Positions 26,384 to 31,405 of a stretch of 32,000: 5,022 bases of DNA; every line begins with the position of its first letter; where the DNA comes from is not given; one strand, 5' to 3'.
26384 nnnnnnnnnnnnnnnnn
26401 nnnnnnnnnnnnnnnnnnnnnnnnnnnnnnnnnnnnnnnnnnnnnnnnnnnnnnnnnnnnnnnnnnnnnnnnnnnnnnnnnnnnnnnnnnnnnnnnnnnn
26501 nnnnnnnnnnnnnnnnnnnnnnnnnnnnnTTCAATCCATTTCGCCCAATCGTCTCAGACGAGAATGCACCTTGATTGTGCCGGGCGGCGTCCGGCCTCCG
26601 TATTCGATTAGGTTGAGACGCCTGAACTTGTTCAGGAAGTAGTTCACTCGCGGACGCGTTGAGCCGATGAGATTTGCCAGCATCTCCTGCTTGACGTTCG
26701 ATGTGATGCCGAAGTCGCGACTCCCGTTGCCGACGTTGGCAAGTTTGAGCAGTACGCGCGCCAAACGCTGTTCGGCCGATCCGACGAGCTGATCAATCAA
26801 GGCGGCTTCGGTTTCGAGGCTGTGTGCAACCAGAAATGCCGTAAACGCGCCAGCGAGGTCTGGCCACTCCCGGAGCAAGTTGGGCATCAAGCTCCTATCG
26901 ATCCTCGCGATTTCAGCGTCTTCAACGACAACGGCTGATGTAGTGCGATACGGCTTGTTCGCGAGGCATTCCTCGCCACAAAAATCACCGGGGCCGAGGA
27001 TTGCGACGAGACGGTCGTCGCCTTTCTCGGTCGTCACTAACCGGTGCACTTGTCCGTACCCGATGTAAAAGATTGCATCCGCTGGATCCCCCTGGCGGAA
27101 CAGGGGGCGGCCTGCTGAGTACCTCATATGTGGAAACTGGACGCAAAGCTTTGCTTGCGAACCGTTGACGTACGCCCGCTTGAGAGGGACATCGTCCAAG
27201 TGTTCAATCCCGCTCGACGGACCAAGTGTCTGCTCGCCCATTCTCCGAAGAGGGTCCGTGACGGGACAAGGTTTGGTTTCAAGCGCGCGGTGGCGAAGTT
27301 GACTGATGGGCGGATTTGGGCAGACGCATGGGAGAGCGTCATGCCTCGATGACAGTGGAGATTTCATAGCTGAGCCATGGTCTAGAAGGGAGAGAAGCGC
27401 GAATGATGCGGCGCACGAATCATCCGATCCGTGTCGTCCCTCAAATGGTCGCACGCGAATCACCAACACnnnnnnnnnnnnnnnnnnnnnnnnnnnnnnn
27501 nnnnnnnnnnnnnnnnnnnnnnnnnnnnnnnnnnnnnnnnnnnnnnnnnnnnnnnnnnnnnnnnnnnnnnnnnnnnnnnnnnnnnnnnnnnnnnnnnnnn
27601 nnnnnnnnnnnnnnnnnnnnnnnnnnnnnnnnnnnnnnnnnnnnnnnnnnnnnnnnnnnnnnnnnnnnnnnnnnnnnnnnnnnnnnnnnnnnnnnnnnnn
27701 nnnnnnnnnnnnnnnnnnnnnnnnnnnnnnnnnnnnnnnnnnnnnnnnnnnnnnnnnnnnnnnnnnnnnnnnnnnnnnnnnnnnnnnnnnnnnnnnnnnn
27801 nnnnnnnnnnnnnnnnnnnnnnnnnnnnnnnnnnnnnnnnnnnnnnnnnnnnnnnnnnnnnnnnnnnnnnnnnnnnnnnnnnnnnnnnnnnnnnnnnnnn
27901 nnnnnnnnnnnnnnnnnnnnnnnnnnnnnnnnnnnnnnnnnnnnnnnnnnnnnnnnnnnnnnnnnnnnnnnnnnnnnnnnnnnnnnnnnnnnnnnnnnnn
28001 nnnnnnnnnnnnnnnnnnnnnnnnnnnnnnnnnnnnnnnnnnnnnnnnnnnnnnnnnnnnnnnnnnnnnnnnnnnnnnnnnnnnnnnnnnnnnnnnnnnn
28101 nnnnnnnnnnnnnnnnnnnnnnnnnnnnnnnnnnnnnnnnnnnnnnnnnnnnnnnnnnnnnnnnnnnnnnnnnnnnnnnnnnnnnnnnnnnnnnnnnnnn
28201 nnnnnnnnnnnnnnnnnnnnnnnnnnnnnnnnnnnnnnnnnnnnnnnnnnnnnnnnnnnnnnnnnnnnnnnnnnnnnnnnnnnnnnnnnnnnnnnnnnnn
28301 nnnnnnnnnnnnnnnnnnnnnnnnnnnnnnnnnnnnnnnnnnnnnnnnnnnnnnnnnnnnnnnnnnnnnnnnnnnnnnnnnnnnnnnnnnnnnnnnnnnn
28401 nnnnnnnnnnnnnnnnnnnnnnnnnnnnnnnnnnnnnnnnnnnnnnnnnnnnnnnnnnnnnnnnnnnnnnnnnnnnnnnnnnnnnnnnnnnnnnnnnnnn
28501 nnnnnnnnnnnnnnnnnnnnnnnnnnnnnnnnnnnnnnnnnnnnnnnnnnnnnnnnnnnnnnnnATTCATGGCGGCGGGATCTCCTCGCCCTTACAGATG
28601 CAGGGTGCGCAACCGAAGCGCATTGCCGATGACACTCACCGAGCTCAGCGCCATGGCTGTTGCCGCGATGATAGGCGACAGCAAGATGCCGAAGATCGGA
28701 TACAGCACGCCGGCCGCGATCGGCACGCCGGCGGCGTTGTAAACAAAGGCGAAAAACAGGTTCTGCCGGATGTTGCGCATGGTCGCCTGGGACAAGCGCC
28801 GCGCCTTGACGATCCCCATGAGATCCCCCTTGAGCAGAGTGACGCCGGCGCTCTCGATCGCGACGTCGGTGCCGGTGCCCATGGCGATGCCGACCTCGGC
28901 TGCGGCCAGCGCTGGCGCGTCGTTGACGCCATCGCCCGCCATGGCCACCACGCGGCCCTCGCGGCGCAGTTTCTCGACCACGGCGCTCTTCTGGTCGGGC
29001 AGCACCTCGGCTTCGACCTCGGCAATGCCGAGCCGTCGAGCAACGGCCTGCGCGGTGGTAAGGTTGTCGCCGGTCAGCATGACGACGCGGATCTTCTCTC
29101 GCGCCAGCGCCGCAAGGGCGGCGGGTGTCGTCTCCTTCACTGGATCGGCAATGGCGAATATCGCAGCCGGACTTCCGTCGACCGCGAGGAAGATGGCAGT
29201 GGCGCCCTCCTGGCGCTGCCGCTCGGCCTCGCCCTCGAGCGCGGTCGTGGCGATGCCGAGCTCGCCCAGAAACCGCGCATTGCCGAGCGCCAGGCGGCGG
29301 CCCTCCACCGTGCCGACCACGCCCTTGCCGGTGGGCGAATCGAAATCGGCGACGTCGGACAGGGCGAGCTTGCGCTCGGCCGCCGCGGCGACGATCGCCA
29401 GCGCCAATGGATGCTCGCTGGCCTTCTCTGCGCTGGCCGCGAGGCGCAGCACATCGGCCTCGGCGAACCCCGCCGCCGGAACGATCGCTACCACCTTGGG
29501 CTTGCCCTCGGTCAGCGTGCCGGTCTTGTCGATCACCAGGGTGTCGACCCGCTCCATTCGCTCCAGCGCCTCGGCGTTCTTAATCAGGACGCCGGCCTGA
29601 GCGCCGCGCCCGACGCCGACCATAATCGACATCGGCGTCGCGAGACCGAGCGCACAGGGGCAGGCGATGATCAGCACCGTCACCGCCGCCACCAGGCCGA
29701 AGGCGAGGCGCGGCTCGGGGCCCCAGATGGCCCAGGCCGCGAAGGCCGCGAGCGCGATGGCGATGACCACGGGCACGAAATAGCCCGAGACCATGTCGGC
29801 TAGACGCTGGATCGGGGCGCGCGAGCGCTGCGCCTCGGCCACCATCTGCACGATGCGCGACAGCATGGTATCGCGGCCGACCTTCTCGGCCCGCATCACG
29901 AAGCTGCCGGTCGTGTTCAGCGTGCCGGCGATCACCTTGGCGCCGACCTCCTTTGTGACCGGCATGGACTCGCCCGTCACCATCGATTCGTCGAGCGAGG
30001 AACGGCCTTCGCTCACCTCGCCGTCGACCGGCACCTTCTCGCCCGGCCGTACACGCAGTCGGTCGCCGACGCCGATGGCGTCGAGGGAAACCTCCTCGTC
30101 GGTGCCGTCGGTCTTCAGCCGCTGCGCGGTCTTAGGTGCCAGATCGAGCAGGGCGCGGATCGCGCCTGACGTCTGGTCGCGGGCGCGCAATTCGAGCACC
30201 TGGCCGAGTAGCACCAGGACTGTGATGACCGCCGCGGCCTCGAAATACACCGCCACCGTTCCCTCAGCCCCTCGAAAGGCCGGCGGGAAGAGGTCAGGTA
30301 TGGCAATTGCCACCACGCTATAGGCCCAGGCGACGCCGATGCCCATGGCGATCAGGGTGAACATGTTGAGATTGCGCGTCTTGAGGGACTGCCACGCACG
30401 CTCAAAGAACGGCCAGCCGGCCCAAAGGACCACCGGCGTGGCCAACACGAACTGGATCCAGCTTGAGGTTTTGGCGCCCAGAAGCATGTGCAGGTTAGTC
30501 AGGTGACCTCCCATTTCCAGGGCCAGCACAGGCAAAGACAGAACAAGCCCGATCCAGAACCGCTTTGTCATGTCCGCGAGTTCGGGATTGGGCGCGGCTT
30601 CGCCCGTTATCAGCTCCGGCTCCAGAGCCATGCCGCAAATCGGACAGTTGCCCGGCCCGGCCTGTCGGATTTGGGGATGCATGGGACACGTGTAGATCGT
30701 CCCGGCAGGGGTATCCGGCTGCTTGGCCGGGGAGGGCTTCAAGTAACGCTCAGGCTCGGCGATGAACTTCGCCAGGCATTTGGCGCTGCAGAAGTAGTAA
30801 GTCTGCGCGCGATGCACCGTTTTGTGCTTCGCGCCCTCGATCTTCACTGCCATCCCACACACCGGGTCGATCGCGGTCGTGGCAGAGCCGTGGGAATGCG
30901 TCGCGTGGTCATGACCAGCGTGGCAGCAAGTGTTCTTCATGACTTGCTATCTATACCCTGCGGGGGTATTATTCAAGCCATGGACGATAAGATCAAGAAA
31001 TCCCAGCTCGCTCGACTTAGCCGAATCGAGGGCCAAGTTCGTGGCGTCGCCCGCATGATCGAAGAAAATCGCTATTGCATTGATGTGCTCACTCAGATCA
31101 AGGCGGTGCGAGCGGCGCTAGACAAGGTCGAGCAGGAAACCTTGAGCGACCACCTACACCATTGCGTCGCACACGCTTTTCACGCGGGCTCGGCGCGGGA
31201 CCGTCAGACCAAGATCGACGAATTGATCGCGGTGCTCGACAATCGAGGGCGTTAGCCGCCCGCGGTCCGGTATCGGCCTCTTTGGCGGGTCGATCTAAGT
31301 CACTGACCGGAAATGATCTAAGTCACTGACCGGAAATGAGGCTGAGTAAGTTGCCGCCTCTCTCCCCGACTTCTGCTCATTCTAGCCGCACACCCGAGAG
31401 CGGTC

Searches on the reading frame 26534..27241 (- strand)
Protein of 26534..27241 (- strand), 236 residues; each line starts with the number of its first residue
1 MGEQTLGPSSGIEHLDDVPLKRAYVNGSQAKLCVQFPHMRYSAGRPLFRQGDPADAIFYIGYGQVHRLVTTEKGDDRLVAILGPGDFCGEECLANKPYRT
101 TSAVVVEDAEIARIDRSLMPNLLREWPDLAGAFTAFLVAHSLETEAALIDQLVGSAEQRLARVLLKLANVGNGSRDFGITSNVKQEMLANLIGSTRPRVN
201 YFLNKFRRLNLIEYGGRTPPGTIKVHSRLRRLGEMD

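Call 20: find_homologous_proteins(query=window:26534-27241:-)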
Query seq(236 aa) (236 aa): 1475 proteins with E <= 0.001 among 2083 candidates; the best 120 are listed.
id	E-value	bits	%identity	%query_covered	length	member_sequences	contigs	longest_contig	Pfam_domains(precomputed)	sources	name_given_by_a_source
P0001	9.8e-154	528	100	100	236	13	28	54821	PF13545.13,PF00027.36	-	-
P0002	7.0e-141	486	92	100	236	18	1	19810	PF13545.13,PF00027.36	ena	-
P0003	1.1e-133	462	89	100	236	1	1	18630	PF13545.13,PF00027.36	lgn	-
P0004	3.2e-130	451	87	100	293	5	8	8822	PF13545.13,PF00027.36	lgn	-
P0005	7.5e-92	325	71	86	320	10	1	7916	PF13545.13,PF00027.36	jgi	jgi:CRP/FNR family cyclic AMP-dependent transcriptional regulator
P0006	1.1e-90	321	70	86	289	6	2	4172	PF13545.13,PF00027.36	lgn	-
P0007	4.1e-90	319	69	87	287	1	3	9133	PF13545.13,PF00027.36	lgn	-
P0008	5.3e-90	319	68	87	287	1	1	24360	PF13545.13,PF00027.36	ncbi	-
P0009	1.2e-88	315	69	86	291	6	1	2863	PF13545.13,PF00027.36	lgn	-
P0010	3.7e-88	313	68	86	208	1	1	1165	PF13545.13,PF00027.36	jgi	jgi:CRP-like cAMP-binding protein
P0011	9.5e-88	312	68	86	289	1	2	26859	PF13545.13,PF00027.36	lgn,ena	-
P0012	3.6e-87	310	70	85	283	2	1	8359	PF13545.13,PF00027.36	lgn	-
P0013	5.0e-87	309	69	84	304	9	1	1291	PF13545.13,PF00027.36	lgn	-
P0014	5.0e-87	309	64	93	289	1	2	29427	PF13545.13,PF00027.36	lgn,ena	-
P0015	2.9e-86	307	65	92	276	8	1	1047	PF13545.13,PF00027.36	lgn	-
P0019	5.4e-85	303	67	87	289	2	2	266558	PF13545.13,PF00027.36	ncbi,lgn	-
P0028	1.6e-81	291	64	88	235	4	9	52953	PF13545.13,PF00027.36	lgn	-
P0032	9.1e-79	282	64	87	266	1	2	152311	PF13545.13,PF00027.36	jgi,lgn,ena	-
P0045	9.0e-71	256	58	89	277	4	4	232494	PF13545.13,PF00027.36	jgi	jgi:CRP/FNR family transcriptional regulator, cyclic AMP receptor protein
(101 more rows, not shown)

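Call 21: find_encoding_contigs(protein=P0002, flank=10000, max_places=2)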
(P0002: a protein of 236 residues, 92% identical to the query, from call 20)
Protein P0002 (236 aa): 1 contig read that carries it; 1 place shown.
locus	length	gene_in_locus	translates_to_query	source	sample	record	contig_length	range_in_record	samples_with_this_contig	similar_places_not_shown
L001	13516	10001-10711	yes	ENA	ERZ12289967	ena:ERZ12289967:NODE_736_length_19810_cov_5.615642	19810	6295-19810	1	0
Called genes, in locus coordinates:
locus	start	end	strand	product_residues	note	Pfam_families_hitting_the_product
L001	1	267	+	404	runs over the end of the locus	PF05940:NnrS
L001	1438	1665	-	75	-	-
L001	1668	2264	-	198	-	PF05717:TnpB_IS66, PF03050:DDE_Tnp_IS66, PF13817:DDE_Tnp_IS66_C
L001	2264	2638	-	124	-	PF01527:HTH_Tnp_1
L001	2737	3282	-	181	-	PF13276:HTH_21, PF00665:rve (weak)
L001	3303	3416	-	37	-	-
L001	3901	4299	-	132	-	PF01609:DDE_Tnp_1, PF13612:DDE_Tnp_1_3, PF13586:DDE_Tnp_1_2 (weak)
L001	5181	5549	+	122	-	-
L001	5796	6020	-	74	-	-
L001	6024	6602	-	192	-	PF00665:rve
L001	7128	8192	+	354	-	PF13384:HTH_23 (weak), PF13518:HTH_28, PF13551:HTH_29, PF13565:HTH_32 (weak), PF00665:rve, PF13683:rve_3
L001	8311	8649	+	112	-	-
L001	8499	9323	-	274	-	-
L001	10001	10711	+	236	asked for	PF00027:cNMP_binding, PF13545:HTH_Crp_2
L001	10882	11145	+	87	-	-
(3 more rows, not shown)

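Call 22: find_encoding_contigs(protein=P0008, flank=10000, max_places=2)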
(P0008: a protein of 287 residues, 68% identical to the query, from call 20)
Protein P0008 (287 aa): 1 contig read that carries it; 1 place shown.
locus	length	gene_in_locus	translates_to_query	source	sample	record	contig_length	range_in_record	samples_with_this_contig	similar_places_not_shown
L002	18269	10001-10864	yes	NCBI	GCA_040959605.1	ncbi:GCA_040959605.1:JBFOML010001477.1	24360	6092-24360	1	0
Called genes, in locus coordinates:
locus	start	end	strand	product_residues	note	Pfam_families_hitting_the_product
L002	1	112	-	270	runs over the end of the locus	PF13489:Methyltransf_23, PF01209:Ubie_methyltran, PF05175:MTS (weak), PF08241:Methyltransf_11, PF08242:Methyltransf_12, PF13649:Methyltransf_25, PF13847:Methyltransf_31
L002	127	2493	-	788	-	PF04945:YHS, PF19335:HMBD, PF00122:E1-E2_ATPase, PF00702:Hydrolase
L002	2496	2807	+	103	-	PF02583:Trns_repr_metal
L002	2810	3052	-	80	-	PF03713:DUF305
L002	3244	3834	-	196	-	-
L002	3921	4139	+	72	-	-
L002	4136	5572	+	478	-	PF02321:OEP (faint)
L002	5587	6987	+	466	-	PF07732:Cu-oxidase_3, PF07731:Cu-oxidase_2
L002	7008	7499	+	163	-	PF13473:Cupredoxin_1 (weak), PF00127:Copper-bind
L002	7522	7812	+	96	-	PF11604:CusF_Ec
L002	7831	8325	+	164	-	PF04191:PEMT, PF04140:ICMT (weak)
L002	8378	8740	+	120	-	-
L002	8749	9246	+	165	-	PF00034:Cytochrom_C, PF13442:Cytochrome_CBB3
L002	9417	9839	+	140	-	-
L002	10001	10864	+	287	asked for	PF00027:cNMP_binding, PF13545:HTH_Crp_2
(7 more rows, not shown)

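Call 23: find_encoding_contigs(protein=P0019, flank=10000, max_places=2)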
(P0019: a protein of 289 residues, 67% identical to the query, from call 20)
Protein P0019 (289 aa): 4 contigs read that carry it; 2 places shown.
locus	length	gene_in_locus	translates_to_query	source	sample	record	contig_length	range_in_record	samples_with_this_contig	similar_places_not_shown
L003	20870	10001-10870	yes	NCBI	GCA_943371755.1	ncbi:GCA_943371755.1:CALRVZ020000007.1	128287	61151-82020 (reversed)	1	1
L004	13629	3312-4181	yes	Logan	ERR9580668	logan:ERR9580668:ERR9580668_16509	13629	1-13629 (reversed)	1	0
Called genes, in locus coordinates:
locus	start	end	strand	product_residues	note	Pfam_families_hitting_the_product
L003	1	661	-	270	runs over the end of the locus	PF13489:Methyltransf_23, PF01209:Ubie_methyltran, PF05175:MTS (weak), PF08241:Methyltransf_11, PF08242:Methyltransf_12, PF13649:Methyltransf_25, PF13847:Methyltransf_31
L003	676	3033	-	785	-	PF04945:YHS, PF19335:HMBD, PF00122:E1-E2_ATPase, PF00702:Hydrolase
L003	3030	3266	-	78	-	-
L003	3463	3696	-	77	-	-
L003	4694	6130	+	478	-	PF02321:OEP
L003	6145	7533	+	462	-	PF07732:Cu-oxidase_3, PF07731:Cu-oxidase_2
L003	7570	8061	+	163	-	PF13473:Cupredoxin_1 (weak), PF00127:Copper-bind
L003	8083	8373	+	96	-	PF11604:CusF_Ec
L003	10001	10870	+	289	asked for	PF00027:cNMP_binding, PF13545:HTH_Crp_2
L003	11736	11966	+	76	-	-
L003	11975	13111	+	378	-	PF05992:SbmA_BacA, PF06472:ABC_membrane_2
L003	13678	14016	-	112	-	-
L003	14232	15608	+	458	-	PF00753:Lactamase_B, PF12706:Lactamase_B_2, PF16661:Lactamase_B_6, PF10996:Beta-Casp, PF07521:RMMBL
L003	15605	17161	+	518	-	PF02885:Glycos_trans_3N, PF00591:Glycos_transf_3, PF07831:PYNP_C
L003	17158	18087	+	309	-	PF13793:Pribosyltran_N, PF00156:Pribosyltran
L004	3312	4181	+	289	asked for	PF00027:cNMP_binding, PF13545:HTH_Crp_2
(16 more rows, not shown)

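Call 58: find_encoding_contigs(protein=P0032, flank=10000, max_places=1)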
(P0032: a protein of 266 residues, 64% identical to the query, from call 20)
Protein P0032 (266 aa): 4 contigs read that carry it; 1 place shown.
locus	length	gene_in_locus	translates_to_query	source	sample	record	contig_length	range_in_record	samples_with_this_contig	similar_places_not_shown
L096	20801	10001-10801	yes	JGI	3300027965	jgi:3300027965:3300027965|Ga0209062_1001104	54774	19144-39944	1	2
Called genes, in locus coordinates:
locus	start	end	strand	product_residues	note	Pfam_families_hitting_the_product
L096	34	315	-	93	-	-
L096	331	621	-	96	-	PF11604:CusF_Ec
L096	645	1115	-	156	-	PF13473:Cupredoxin_1, PF00127:Copper-bind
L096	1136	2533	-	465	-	PF07732:Cu-oxidase_3, PF07731:Cu-oxidase_2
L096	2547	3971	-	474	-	PF02321:OEP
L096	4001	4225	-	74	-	-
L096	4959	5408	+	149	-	PF03713:DUF305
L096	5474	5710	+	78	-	-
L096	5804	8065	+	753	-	PF04945:YHS, PF19335:HMBD, PF00122:E1-E2_ATPase, PF00702:Hydrolase, PF08282:Hydrolase_3 (faint)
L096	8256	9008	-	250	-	PF09935:DUF2167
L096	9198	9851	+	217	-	-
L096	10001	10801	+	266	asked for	PF00027:cNMP_binding, PF13545:HTH_Crp_2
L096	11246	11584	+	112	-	-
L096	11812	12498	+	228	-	PF07813:LTXXQ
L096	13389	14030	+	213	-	PF13759:2OG-FeII_Oxy_5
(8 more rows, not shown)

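Call 59: find_encoding_contigs(protein=P0045, flank=10000, max_places=1)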
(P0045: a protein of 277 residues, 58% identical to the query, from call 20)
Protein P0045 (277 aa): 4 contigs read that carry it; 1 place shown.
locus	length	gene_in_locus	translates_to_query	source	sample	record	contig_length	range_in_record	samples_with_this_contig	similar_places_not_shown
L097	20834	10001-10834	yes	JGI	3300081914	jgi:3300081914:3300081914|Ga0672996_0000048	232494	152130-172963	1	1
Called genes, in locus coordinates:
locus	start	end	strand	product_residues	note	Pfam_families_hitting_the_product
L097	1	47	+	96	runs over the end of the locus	PF11604:CusF_Ec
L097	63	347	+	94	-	-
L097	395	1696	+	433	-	PF00211:Guanylate_cyc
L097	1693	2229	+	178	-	PF00034:Cytochrom_C, PF13442:Cytochrome_CBB3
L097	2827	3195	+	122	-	-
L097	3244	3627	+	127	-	PF01061:ABC2_membrane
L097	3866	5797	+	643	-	PF00034:Cytochrom_C, PF13442:Cytochrome_CBB3, PF03239:FTR1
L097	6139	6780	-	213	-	PF06532:NrsF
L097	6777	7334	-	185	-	PF07638:Sigma70_ECF, PF04542:Sigma70_r2, PF08281:Sigma70_r4_2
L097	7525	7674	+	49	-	-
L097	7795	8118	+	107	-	PF11604:CusF_Ec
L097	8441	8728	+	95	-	-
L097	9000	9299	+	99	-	-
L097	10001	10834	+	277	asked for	PF00027:cNMP_binding, PF13545:HTH_Crp_2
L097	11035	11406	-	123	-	-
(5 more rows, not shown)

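Call 60: find_encoding_contigs(protein=P0028, flank=10000, max_places=1)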
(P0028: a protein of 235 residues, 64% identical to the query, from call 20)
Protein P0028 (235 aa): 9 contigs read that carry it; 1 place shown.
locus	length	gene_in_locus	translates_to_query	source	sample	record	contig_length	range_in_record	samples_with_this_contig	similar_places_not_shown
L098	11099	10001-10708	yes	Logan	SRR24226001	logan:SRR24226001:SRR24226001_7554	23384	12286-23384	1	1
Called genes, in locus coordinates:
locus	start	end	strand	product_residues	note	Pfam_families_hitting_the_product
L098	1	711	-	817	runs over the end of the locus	PF03636:Glyco_hydro_65N, PF03632:Glyco_hydro_65m, PF03633:Glyco_hydro_65C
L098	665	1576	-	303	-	PF00702:Hydrolase, PF13419:HAD_2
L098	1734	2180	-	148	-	-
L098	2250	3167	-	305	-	PF01545:Cation_efflux, PF16916:ZT_dimer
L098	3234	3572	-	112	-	PF13453:Zn_ribbon_TFIIB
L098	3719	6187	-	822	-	PF00122:E1-E2_ATPase, PF00702:Hydrolase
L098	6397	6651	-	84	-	-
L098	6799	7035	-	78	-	-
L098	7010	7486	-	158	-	PF02308:MgtC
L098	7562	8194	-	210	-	PF01545:Cation_efflux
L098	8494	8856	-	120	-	-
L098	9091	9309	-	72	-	-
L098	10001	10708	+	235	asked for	PF00027:cNMP_binding, PF13545:HTH_Crp_2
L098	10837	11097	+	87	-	?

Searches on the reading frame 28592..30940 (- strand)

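Call 10: search_protein_families(library=pfam, proteins=[window:28592-30940:-])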
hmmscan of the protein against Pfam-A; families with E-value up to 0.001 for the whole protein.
window:28592-30940:- (782 aa): 5 families
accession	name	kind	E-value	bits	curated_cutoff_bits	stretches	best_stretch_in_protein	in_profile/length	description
PF00122.25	E1-E2_ATPase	-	3.4e-58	196.6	28.1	1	267-448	2-180/181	E1-E2 ATPase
PF00702.32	Hydrolase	-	3.2e-36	126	26.4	1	465-681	1-190/191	haloacid dehalogenase-like hydrolase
PF19335.5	HMBD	-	6.9e-13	48.7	23.6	1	83-109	2-28/28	Heavy metal binding domain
PF04945.19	YHS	-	1.7e-12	47.6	30.3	1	24-68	2-45/47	YHS domain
PF08282.18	Hydrolase_3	-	0.00049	20.4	20.9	0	654-712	195-253/255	haloacid dehalogenase-like hydrolase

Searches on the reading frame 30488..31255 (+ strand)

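Call 12: search_protein_families(library=pfam, proteins=[window:30488-31255:+])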
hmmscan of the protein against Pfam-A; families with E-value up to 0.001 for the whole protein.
window:30488-31255:+ (255 aa): 1 family
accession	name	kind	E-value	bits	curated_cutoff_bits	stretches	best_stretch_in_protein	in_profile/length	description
PF02583.22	Trns_repr_metal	-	8.9e-30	103.4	22.8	1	170-251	2-77/78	Metal-sensitive transcriptional repressor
